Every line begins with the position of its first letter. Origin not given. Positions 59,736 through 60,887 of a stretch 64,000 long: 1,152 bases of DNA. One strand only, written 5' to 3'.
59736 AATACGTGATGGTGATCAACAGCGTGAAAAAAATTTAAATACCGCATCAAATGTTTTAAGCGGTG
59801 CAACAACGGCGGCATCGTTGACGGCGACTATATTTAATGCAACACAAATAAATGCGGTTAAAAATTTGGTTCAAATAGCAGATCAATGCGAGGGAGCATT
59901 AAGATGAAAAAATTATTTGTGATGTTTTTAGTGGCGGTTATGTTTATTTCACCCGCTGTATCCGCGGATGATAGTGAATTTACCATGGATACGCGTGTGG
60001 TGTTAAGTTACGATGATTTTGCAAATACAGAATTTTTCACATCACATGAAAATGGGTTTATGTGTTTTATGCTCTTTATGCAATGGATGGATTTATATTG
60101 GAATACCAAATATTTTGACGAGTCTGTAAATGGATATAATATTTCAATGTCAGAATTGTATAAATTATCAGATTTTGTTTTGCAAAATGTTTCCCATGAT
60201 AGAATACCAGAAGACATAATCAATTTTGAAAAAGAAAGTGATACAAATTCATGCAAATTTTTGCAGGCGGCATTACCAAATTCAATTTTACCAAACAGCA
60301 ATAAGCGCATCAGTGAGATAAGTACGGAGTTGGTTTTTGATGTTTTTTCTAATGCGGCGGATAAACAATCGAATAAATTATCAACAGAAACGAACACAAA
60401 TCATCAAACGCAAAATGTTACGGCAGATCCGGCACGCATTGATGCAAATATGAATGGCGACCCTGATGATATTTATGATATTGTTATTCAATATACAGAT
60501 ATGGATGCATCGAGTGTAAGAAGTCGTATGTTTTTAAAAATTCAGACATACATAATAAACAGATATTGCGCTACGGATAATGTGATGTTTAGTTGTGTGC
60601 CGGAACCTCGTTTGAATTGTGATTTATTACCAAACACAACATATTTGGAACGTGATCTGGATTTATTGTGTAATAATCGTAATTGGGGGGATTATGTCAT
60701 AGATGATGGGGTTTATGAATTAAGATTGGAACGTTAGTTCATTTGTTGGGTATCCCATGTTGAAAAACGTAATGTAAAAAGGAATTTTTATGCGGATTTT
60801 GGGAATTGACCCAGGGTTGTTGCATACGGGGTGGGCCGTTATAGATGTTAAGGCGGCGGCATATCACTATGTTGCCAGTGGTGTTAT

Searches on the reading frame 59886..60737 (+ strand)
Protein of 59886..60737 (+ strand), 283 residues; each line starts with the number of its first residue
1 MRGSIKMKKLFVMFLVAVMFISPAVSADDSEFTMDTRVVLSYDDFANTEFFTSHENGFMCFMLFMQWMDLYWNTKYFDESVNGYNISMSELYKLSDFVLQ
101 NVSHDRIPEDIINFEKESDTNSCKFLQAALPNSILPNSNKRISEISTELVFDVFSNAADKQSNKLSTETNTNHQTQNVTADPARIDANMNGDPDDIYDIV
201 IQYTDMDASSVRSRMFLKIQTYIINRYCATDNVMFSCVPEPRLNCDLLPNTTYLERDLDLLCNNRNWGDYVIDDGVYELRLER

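Call 3: search_protein_families(library=pfam, proteins=[window:59886-60737:+], max_evalue=1)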
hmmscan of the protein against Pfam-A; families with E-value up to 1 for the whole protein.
window:59886-60737:+ (283 aa): 2 families
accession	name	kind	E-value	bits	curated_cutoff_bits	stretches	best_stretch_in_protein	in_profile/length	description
PF05580.18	Peptidase_S55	-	0.0041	17.6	25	1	135-220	75-160/210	SpoIVB peptidase S55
PF02950.22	Conotoxin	-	0.13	13.7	25.1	1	9-31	2-24/75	Conotoxin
